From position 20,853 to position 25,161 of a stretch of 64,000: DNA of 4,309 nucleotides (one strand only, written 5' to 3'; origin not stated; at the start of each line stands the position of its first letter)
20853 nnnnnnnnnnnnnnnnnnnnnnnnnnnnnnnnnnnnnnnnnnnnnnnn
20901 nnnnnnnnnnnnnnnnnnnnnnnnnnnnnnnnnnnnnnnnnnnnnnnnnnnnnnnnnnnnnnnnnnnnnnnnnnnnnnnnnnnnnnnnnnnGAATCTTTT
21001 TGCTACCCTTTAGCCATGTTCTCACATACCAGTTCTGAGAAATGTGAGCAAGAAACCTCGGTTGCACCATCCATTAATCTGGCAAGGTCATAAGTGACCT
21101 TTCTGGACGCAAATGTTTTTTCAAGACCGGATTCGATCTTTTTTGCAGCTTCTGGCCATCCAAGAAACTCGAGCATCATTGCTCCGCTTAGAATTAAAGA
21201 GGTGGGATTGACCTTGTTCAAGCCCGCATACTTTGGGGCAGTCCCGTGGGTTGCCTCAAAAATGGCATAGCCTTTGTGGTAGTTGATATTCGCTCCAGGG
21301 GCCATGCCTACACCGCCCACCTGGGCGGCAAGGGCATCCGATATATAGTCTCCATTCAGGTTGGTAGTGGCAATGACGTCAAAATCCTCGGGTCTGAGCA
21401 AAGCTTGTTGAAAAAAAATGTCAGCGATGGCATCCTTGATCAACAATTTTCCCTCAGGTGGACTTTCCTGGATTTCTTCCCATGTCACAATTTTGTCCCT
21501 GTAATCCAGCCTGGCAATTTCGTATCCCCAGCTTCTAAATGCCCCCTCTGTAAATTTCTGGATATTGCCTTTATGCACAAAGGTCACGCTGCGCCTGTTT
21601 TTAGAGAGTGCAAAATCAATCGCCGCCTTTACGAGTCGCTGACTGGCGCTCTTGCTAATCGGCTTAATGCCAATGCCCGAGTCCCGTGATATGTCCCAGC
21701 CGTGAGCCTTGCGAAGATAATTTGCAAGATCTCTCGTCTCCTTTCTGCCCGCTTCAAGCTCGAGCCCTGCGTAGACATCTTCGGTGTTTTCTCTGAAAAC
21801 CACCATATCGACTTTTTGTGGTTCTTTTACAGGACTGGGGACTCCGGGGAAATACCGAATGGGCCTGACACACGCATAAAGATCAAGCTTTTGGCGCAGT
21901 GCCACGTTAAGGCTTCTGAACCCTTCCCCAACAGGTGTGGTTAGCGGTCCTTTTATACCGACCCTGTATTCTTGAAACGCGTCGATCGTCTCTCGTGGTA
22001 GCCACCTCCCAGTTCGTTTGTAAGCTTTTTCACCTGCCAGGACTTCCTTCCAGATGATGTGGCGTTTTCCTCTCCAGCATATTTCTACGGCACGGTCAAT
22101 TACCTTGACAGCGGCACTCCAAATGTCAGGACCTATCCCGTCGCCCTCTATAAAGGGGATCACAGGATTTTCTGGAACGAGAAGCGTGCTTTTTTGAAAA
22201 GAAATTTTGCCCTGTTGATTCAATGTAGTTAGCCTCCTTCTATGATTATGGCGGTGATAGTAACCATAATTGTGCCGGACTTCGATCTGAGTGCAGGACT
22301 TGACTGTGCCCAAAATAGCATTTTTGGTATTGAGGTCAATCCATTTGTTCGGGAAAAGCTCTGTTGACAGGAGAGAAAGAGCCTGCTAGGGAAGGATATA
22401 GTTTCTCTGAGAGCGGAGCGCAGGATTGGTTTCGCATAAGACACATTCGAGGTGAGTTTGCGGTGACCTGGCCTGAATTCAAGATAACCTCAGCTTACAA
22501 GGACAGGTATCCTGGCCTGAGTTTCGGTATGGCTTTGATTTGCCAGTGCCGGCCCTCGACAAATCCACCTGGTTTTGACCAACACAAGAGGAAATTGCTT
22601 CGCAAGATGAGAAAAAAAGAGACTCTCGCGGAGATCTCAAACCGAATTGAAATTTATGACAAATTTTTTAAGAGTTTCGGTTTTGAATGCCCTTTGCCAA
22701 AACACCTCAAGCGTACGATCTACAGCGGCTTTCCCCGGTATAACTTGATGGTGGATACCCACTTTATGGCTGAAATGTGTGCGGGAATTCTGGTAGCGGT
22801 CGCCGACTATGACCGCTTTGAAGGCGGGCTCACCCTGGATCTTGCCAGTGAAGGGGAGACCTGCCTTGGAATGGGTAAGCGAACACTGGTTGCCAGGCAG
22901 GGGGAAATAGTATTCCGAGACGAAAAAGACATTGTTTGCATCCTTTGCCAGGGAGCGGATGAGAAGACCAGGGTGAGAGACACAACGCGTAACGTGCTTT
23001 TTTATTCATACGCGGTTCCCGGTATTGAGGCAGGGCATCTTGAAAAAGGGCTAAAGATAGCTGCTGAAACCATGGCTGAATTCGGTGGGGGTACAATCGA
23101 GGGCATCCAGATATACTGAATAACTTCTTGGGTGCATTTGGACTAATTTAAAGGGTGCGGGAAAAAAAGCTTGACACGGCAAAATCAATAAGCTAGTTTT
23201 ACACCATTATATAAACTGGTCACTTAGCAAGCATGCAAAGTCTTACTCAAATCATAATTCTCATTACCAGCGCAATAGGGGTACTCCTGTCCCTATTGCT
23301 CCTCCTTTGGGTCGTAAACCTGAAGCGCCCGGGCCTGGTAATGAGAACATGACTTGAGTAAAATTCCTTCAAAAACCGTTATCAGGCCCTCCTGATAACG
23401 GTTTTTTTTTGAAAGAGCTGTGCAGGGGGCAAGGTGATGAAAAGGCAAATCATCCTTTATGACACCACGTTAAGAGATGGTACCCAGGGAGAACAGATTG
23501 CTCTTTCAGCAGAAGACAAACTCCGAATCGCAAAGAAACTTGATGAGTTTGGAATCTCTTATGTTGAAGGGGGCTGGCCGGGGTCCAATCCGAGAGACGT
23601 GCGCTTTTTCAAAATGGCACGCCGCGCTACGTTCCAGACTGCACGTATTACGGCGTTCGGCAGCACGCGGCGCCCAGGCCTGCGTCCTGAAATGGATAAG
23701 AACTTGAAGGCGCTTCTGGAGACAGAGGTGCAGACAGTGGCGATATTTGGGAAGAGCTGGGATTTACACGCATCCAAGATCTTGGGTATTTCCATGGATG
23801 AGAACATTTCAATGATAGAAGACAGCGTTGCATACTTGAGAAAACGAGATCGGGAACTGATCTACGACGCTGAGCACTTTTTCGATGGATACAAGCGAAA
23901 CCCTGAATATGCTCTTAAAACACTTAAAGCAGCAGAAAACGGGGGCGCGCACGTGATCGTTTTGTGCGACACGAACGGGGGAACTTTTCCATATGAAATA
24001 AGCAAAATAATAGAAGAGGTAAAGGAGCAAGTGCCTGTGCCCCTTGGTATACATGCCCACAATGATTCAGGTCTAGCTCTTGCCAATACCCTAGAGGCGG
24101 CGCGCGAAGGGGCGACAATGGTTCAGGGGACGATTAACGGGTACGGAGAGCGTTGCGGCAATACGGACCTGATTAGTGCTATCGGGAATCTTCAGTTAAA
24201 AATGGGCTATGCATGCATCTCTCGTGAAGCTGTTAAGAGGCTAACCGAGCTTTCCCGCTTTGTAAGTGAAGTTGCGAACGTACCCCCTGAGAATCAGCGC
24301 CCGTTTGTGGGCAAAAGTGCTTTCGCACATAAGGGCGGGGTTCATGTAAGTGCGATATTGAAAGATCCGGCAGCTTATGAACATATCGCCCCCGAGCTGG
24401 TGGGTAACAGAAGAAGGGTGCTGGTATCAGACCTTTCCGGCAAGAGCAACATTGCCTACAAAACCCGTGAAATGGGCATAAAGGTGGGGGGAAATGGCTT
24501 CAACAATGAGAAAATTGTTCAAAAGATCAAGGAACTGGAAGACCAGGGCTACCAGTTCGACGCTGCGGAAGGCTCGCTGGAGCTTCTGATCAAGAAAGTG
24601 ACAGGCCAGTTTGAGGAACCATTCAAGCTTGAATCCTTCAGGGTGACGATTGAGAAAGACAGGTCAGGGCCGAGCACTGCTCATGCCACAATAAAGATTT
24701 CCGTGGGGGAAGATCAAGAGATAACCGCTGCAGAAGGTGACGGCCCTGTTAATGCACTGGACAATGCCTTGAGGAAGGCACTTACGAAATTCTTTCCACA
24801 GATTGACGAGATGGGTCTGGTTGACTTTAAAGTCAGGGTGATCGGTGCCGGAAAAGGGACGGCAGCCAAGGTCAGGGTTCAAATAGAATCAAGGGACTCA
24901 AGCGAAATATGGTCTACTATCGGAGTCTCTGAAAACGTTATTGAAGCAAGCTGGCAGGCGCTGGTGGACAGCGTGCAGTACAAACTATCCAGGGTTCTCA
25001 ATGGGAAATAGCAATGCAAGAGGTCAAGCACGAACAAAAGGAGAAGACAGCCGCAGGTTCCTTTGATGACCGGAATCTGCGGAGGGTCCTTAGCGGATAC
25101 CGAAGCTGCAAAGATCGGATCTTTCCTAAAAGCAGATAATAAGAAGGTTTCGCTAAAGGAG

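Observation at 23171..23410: Leader-peptide transcription attenuator in front of cimA-leuACD-ilvBNC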

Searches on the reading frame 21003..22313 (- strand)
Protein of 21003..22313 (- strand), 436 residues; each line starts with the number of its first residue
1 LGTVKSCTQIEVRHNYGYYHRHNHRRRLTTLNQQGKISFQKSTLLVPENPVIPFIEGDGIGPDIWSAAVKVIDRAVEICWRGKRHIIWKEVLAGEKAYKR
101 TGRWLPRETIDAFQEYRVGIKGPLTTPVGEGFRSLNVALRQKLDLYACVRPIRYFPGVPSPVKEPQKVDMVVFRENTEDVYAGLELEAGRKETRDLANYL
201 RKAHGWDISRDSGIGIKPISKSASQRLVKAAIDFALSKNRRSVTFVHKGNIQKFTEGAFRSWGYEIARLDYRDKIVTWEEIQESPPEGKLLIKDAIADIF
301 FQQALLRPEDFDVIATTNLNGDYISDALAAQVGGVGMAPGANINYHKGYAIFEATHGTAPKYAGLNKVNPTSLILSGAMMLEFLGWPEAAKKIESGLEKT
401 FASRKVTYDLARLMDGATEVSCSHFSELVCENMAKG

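Call 6: search_protein_families(library=ncbifam, proteins=[window:21003-22313:-])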
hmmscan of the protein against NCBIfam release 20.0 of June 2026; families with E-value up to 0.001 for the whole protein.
window:21003-22313:- (436 aa): 17 families
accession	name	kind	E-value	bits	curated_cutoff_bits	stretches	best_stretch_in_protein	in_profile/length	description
TIGR00183.1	prok_nadp_idh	equivalog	8.5e-187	621.1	567.3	1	28-433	5-416/417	isocitrate dehydrogenase (NADP(+))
NF005425.0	PRK07006.1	equivalog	7e-185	614.7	490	1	28-433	5-416/416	NADP-dependent isocitrate dehydrogenase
NF005610.0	PRK07362.1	equivalog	6.1e-149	496.7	585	2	27-280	6-271/474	NADP-dependent isocitrate dehydrogenase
NF005036.0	PRK06451.1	equivalog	1.4e-141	472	484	1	34-430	8-405/412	NADP-dependent isocitrate dehydrogenase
NF006673.0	PRK09222.1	equivalog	3.7e-77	260.3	509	1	52-434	7-342/482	NADP-dependent isocitrate dehydrogenase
NF006529.0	PRK08997.1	equivalog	6.9e-74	248.8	510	1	52-411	6-319/335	isocitrate dehydrogenase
TIGR02088.1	LEU3_arch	subfamily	7.5e-68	229.1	409.8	2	200-411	121-311/324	isopropylmalate/isohomocitrate dehydrogenases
TIGR02924.1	ICDH_alpha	equivalog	6.6e-62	210.1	561.35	1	54-435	5-339/473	isocitrate dehydrogenase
NF040626.1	AksF2_Meth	equivalog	1.6e-61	208.4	540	1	53-410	5-313/333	homoisocitrate dehydrogenase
TIGR00175.1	mito_nad_idh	equivalog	7.6e-57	193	432.4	2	216-431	140-332/334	isocitrate dehydrogenase (NAD(+))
NF040619.1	AksF_Meth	equivalog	3.5e-55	187.5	500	1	52-411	4-331/343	homoisocitrate dehydrogenase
NF002898.0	PRK03437.1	equivalog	1.4e-52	179.1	393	1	53-406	8-328/347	3-isopropylmalate dehydrogenase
TIGR02089.1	TTC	equivalog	3.4e-43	147.9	470.4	1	52-411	6-336/352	tartrate dehydrogenase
NF006048.0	PRK08194.1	equivalog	2.2e-35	122.4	501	2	290-411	215-333/352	tartrate dehydrogenase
TIGR00169.1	leuB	equivalog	6e-35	120.9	353.2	1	54-425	4-345/349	3-isopropylmalate dehydrogenase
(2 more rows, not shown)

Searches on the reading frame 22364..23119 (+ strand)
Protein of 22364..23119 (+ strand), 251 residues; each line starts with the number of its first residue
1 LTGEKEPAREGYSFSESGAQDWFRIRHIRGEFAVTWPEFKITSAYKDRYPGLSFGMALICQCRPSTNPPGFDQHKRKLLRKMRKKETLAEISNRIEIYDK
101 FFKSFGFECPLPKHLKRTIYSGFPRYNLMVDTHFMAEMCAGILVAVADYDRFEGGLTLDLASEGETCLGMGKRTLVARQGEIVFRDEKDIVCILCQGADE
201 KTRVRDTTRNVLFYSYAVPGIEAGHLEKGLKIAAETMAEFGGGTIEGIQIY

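Call 6: search_protein_families(library=ncbifam, proteins=[window:22364-23119:+])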
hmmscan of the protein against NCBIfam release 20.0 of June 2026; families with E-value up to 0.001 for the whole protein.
window:22364-23119:+ (251 aa): 1 family
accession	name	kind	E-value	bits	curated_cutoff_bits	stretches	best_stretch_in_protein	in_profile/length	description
TIGR00472.1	pheT_bact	equivalog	5.9e-06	24.8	402.65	1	117-215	240-338/798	phenylalanine--tRNA ligase subunit beta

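Call 65: search_protein_families(library=pfam, proteins=[window:22364-23119:+], max_evalue=10)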
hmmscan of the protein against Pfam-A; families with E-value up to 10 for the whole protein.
window:22364-23119:+ (251 aa): 3 families
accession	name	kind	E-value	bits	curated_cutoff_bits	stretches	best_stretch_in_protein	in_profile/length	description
PF03483.22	B3_4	-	2.9e-10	40.5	29.3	1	109-222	17-131/174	B3/4 domain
PF00424.23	REV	-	0.15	12.5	22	1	57-95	20-59/94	REV protein (anti-repression trans-activator protein)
PF19756.4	DUF6243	-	0.21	12.3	25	1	73-87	39-53/67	Family of unknown function (DUF6243)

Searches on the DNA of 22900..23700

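Call 3: search_rna_families(source=window, start=22900, end=23700, threshold=evalue, max_evalue=10, show_alignments=3)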
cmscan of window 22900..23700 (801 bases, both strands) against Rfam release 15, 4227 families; matches with E-value up to 10: 4.
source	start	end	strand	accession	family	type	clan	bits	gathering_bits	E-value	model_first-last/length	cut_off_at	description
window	23332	23410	+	RF01733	atoC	Cis-reg;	-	19.7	50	0.97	1-93/93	no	atoC RNA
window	23340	23418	+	RF02454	ncr982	Gene; sRNA;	-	18.2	50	9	1-79/79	no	Bacillus sRNA ncr982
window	23362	23415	-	RF00885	MIR821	Gene; miRNA;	-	16.1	249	2.1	1-275/275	no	MIR821 microRNA precursor family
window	23370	23406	+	RF04157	MIR9486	Gene; miRNA;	-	15.2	100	5.8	1-119/119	no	MIR9486 microRNA precursor family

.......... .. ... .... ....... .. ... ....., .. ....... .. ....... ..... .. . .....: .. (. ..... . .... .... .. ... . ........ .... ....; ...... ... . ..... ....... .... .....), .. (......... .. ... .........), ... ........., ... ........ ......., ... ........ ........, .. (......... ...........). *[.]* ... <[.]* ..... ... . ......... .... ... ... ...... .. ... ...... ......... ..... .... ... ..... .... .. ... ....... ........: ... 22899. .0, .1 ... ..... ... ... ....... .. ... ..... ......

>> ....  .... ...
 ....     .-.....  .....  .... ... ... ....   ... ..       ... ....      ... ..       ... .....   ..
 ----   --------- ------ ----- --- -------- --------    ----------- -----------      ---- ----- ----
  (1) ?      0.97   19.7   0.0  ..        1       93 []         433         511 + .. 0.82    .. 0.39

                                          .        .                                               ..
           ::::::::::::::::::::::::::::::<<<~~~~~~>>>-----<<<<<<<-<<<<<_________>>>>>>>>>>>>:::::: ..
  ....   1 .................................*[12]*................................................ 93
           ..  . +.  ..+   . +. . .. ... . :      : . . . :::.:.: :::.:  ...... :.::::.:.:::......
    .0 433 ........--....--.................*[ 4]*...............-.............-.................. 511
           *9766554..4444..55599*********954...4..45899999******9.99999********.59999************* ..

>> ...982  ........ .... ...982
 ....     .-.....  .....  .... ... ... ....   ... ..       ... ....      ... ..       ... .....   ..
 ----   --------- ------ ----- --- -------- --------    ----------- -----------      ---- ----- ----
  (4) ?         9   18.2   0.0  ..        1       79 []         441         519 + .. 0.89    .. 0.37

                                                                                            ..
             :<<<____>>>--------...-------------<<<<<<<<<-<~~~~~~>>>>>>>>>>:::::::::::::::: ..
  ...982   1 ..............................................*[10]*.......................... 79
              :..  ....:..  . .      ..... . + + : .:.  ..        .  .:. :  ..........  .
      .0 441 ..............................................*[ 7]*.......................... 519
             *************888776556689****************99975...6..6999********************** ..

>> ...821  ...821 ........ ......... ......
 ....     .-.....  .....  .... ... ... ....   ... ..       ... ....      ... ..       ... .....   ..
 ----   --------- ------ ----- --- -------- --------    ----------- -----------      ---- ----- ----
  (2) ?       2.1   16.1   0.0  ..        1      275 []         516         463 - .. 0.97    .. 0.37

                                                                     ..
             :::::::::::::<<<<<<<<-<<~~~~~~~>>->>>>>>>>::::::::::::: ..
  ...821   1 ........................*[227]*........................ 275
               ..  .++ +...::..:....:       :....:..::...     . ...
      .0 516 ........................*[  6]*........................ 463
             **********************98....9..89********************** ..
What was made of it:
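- On Rfam amino-acid leader families (Leu_leader, Trp_leader, His_leader, Thr_leader and others): cmscan of 22900-23700 at E up to 10 gives only an atoC match (19.7 bits against a gathering score of 50) and three weaker matches (ncr982, two microRNA families), all on the terminator segment (call 3).
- On T-box leader: No T-box hit at E up to 10 (call 3).
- Closest known: T-box leaders reported for Geobacter. Different: Here there is no T-box match (call 3), and the evidence for a coding frame is strong.
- No Rfam family matches, T-box included, even at E up to 10 (call 3).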

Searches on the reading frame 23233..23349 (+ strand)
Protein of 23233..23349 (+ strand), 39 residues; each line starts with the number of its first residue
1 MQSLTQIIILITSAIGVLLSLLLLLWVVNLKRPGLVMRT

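Call 64: search_protein_families(library=ncbifam, proteins=[window:23233-23349:+], max_evalue=10)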
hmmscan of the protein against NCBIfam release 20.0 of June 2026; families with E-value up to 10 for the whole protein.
seq(39 aa): 0 families
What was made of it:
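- On Curated leader-peptide protein families (NCBIfam, Pfam): No NCBIfam hit at E up to 10 for six representative leaders (call 64).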

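Call 65: search_protein_families(library=pfam, proteins=[window:23233-23349:+], max_evalue=10)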
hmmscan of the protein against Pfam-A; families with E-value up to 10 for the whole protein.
seq(39 aa): 2 families
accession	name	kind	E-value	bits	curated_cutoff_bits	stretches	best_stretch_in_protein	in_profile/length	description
PF17988.6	VEGFR-2_TMD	-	0.0096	15.8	25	1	7-33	7-34/35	VEGFR-2 Transmembrane domain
PF06305.16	LapA_dom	-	0.03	14.7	28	1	7-28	21-43/64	Lipopolysaccharide assembly protein A domain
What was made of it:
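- Sub-threshold Pfam matches to TM segments have E = 0.01-0.03 (call 65).
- Tried and rejected: No family matched (calls 64, 65).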

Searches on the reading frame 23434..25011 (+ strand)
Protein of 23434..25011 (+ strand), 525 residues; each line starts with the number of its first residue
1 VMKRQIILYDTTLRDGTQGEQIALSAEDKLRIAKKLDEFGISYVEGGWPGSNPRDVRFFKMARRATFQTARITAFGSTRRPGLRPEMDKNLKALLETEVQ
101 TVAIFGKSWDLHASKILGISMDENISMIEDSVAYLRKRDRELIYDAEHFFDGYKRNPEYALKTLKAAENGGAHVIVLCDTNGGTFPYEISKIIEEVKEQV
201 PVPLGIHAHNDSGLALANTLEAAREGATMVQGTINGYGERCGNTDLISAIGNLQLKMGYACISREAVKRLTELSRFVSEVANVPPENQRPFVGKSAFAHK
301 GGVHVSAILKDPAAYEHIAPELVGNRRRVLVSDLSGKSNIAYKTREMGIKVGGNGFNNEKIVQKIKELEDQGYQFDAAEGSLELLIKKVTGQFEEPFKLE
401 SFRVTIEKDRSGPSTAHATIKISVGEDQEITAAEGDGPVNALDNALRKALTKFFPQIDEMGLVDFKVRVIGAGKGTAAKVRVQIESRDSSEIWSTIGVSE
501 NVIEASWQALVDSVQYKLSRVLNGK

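Call 6: search_protein_families(library=ncbifam, proteins=[window:23434-25011:+])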
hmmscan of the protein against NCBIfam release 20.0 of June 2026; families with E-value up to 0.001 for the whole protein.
window:23434-25011:+ (525 aa): 27 families (the best 25 are shown)
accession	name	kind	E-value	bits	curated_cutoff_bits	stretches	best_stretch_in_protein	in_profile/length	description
TIGR00977.1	citramal_synth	equivalog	4.3e-226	751.3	450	1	6-520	2-519/526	citramalate synthase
NF002085.0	PRK00915.1-2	subfamily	8.6e-91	305.2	517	1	3-518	11-500/504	2-isopropylmalate synthase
NF002086.0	PRK00915.1-3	equivalog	2.5e-81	273.7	532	1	2-515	3-499/516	2-isopropylmalate synthase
TIGR00973.1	leuA_bact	equivalog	8.4e-79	265.3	598.7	1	5-514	1-493/494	2-isopropylmalate synthase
NF002088.0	PRK00915.1-5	equivalog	3.3e-76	256.8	697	1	4-515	2-496/514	2-isopropylmalate synthase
TIGR02090.1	LEU1_arch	subfamily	1.1e-75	255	484.75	1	7-375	2-354/363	isopropylmalate/citramalate/homocitrate synthases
NF002084.0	PRK00915.1-1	equivalog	6.1e-71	239.5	748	1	2-514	1-496/523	2-isopropylmalate synthase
NF002087.0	PRK00915.1-4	equivalog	1.9e-67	228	729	1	2-514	3-499/516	2-isopropylmalate synthase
TIGR02146.1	LysS_fung_arch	equivalog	1.2e-65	222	413.55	1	9-366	2-343/344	homocitrate synthase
NF041069.1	IPMS_Sufob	equivalog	9.5e-59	199.5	600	1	8-378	3-359/371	isopropylmalate synthase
TIGR02660.1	nifV_homocitr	equivalog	5.4e-58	197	462.9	1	6-368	2-348/365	homocitrate synthase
NF042434.1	IPMS_Lepto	equivalog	3e-43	148.2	500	1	2-368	2-369/374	2-isopropylmalate synthase LeuA2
NF042433.1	CitmalDyn_Leptosp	equivalog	2.7e-42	145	950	1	4-498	6-491/514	(R)-citramalate synthase CimA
NF002991.1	PRK03739.1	subfamily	3.5e-26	92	455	1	188-514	221-548/550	2-isopropylmalate synthase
NF006049.0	PRK08195.1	subfamily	3.9e-23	82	229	2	155-252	145-244/344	4-hyroxy-2-oxovalerate/4-hydroxy-2-oxopentanoic acid aldolase,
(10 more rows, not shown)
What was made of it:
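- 23425..25011 (+): cimA: Shine-Dalgarno GGGGG at 23425-29, ATG at 23437, stop ending at 25011. It encodes citramalate synthase, the first regulated gene. TIGR00977, 751 bits against a cutoff of 450 (call 6).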

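Call 8: find_related_loci(query=window:23437-25008:+, collection=genome_contigs, flank=3000)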
Query window:23437-25008:+ (524 aa) in genome_contigs; peptide patterns used: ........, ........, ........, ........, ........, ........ (x = any residue, [..] = any of these).
541 stretches matched a pattern; 124 encode a relative of the query (tblastn E <= 1e-3); the best 80 are kept; 80 distinct loci.
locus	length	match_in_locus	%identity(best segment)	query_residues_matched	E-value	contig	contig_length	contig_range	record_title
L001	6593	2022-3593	81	1-524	0e+0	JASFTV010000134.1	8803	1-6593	MAG: Desulfobacteraceae bacterium isolate D1103U20metaG_sub_Bin_336 D1103U20metaG_FD_scaffold_2724_c1, whole genome shot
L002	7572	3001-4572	79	1-524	0e+0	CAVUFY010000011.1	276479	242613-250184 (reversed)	MAG: uncultured delta proteobacterium isolate MFD02416.bin.2.150 genome assembly, contig: contig_37104, whole genome sho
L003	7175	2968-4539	77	1-524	0e+0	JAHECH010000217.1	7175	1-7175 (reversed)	MAG: Deltaproteobacteria bacterium isolate Ww165 NODE_28459_length_7175_cov_2.977460, whole genome shotgun sequence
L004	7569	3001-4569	78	1-523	0e+0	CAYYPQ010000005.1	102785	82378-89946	MAG TPA_asm: uncultured Desulfobacteraceae bacterium isolate binchicken_co129_900 genome assembly, contig: NODE_291_leng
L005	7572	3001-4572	77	1-524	0e+0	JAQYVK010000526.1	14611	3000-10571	MAG: Desulfatiglandales bacterium isolate SG_15_bin78 SG_15_bin.78.orig_15_c_000000841257, whole genome shotgun sequence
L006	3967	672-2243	78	1-524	0e+0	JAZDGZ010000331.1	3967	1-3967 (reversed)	MAG: Pseudomonadota bacterium isolate MEGAHIT-group-0.292 k141_19355404, whole genome shotgun sequence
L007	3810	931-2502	77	1-524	0e+0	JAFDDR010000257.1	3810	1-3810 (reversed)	MAG: Deltaproteobacteria bacterium isolate Meg19_1012_Bin_18 Meg19_1012_Bin_18_scaffold_120472, whole genome shotgun seq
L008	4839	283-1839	77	1-519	0e+0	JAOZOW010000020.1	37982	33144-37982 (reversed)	MAG: Deltaproteobacteria bacterium isolate GMC4.metabat2.101 GMC4_603_length_37982_cov_19.643684, whole genome shotgun s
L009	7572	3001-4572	77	1-524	0e+0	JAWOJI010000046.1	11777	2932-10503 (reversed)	MAG: Desulfatiglandales bacterium isolate CWP6-1.bin.96 k191_1927039, whole genome shotgun sequence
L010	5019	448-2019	76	1-524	0e+0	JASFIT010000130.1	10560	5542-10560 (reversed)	MAG: Desulfobacteraceae bacterium isolate D0608S20remetaG_Bin_205 D0608S20remetaG_FD_scaffold_1461_c1, whole genome shot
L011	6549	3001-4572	76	1-524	0e+0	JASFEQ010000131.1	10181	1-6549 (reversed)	MAG: Desulfobacteraceae bacterium isolate D0606M12metaG_Bin_56 D0606M12metaG_FD_scaffold_1811_c1, whole genome shotgun s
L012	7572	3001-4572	76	1-524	0e+0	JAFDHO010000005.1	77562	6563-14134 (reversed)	MAG: Deltaproteobacteria bacterium isolate Meg22_1214_Bin_272 Meg22_1214_Bin_272_scaffold_970, whole genome shotgun sequ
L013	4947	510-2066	76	1-519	0e+0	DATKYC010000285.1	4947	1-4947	MAG TPA_asm: Acidobacteriota bacterium isolate SMAG_U14209 k141_853031, whole genome shotgun sequence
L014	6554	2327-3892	75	1-522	0e+0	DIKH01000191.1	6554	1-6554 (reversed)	MAG TPA_asm: Desulfobacteraceae bacterium UBA5623 UBA5623_contig_52570, whole genome shotgun sequence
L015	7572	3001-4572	76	1-524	0e+0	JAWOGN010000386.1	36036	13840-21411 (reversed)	MAG: Desulfatiglandaceae bacterium isolate BLK6-3.bin.288 k191_2965958, whole genome shotgun sequence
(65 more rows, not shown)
